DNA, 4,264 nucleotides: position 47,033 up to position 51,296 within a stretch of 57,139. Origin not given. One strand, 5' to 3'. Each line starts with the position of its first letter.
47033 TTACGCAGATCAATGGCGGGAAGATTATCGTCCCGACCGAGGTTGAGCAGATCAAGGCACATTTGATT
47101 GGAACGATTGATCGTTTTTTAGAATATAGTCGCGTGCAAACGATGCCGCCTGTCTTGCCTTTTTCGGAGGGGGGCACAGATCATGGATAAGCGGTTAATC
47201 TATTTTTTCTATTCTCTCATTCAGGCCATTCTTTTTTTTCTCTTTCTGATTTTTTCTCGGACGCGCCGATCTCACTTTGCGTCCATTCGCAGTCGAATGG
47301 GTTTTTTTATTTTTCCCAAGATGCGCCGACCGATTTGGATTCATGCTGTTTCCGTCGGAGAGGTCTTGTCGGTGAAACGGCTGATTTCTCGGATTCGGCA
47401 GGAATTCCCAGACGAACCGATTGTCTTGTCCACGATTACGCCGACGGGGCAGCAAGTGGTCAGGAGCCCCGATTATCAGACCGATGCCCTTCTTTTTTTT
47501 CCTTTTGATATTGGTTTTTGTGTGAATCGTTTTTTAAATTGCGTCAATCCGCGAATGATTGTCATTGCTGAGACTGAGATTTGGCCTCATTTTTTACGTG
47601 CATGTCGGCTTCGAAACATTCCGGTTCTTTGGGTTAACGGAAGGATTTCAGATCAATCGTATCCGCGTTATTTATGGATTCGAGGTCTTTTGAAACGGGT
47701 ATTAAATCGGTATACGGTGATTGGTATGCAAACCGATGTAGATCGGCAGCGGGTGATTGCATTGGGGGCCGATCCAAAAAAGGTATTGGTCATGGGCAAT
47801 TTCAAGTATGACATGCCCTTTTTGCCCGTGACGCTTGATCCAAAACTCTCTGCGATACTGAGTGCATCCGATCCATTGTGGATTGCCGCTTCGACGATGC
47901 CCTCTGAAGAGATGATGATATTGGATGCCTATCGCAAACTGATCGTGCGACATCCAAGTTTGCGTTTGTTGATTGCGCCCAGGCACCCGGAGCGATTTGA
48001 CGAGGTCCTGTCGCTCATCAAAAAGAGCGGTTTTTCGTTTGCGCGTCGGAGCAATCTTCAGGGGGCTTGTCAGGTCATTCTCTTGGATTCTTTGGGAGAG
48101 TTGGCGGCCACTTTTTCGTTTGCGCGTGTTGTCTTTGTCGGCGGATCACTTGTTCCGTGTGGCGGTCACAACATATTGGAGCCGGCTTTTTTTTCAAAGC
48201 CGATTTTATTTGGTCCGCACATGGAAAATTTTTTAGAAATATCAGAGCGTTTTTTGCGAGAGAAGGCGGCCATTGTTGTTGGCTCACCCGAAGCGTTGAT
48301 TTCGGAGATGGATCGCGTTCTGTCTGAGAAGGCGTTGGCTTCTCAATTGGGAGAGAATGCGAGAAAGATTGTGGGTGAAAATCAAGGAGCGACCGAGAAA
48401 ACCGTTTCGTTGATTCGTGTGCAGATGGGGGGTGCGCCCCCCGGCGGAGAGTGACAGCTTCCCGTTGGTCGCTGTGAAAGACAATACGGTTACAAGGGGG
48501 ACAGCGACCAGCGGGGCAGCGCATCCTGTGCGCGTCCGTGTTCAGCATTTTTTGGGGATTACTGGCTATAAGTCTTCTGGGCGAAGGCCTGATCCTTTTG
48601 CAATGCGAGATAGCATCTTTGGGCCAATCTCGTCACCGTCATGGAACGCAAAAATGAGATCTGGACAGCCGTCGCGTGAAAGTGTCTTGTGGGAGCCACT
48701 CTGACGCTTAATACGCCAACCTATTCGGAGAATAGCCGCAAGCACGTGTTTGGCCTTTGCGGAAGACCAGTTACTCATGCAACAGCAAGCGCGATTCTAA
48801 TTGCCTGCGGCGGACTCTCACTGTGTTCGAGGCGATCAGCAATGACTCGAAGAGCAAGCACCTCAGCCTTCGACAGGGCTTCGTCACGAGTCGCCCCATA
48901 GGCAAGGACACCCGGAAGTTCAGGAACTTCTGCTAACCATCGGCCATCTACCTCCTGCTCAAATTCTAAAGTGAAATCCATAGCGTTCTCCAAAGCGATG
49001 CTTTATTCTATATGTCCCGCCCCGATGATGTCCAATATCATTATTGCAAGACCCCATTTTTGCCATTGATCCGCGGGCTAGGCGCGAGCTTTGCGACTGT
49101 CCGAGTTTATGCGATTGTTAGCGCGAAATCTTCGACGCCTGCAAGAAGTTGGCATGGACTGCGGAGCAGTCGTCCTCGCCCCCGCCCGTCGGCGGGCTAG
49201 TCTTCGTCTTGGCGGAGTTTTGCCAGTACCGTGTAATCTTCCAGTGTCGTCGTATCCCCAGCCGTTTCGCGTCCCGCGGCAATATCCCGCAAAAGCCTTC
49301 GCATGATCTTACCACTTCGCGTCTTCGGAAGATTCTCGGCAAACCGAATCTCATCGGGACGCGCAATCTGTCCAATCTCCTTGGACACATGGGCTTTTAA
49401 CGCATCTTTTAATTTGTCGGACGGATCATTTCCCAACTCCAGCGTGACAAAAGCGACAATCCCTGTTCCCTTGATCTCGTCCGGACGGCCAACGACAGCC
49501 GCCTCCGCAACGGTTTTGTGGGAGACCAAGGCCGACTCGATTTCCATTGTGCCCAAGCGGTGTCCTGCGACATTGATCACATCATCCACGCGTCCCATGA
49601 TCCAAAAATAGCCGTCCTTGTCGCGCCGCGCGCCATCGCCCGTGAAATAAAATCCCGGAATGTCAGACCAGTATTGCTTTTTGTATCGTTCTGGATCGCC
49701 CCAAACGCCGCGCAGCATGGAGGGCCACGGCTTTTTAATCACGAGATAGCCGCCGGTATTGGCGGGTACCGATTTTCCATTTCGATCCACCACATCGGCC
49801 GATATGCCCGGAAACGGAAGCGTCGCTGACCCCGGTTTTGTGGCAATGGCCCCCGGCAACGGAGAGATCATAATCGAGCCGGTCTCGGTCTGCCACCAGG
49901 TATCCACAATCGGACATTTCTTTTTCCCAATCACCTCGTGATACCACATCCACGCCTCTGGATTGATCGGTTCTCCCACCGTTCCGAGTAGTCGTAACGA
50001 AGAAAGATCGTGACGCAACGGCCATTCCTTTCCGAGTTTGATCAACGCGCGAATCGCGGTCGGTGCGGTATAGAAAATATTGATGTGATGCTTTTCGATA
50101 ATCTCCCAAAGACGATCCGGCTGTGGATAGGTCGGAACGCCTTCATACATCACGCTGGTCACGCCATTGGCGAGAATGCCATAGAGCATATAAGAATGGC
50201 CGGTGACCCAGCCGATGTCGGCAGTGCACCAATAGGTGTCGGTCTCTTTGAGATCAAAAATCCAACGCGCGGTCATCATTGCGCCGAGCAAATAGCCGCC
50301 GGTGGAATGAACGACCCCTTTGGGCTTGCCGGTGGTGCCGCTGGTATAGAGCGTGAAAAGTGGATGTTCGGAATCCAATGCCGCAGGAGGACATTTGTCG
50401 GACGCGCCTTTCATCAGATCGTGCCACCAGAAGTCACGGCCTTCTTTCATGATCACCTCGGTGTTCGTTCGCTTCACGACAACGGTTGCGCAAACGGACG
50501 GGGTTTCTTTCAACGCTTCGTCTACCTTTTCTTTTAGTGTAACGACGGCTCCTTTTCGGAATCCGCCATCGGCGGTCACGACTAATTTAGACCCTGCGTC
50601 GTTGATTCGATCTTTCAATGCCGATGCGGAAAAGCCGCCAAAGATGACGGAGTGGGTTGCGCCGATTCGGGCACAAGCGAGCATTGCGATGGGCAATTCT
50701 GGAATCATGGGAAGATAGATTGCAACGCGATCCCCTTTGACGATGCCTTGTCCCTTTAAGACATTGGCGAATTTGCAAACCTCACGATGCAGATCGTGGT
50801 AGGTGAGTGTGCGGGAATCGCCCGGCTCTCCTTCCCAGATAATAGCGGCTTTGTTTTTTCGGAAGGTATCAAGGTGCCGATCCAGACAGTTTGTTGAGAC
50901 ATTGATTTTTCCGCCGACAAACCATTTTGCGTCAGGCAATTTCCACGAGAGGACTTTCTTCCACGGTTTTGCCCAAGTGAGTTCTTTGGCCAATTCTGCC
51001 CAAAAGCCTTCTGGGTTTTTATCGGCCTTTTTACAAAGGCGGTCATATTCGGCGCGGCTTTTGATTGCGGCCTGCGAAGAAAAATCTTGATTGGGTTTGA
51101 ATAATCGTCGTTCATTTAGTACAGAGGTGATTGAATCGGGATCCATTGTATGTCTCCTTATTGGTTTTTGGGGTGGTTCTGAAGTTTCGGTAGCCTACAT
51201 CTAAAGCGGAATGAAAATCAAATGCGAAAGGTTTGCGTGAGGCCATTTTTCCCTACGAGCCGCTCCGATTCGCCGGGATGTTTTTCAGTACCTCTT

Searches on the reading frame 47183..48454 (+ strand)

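Call 50: search_protein_families(library=pfam, proteins=[window:47183-48454:+], max_evalue=0.0001)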
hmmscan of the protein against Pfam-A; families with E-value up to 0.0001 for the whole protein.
window:47183-48454:+ (423 aa): 1 family
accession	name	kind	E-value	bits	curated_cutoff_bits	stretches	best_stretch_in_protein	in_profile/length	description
PF04413.22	Glycos_transf_N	-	1.8e-57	194.3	23.9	1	35-211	3-179/179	3-Deoxy-D-manno-octulosonic-acid transferase (kdotransferase)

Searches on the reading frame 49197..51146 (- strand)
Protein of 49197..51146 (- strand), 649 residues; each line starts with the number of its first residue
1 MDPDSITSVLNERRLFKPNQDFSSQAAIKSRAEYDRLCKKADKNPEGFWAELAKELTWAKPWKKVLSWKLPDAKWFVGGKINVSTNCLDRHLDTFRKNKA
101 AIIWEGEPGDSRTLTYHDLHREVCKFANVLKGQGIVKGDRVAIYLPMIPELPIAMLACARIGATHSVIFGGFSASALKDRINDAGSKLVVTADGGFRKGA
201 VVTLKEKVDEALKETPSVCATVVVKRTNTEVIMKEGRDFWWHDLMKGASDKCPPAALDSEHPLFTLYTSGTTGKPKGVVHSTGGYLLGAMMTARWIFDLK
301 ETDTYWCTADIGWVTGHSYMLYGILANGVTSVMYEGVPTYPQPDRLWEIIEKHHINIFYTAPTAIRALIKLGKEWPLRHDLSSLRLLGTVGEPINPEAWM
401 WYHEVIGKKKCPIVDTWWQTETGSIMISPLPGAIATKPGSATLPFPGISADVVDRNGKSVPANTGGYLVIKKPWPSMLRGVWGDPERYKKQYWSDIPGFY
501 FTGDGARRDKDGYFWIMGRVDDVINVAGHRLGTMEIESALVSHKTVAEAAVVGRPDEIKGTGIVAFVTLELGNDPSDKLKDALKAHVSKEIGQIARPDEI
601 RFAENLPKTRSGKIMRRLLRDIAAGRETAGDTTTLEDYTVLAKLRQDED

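Call 50: search_protein_families(library=pfam, proteins=[window:49197-51146:-], max_evalue=0.0001)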
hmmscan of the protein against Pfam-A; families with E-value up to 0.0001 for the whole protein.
window:49197-51146:- (649 aa): 3 families
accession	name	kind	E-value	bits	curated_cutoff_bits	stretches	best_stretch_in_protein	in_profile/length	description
PF00501.34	AMP-binding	-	5.7e-92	308.9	29.9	1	95-481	8-383/384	AMP-binding enzyme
PF13193.12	AMP-binding_C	-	1.1e-27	97.2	24.5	1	535-613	1-76/76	AMP-binding enzyme C-terminal domain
PF16177.11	ACAS_N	-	1.7e-21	76.2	27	1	34-87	1-55/55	Acetyl-coenzyme A synthetase N-terminus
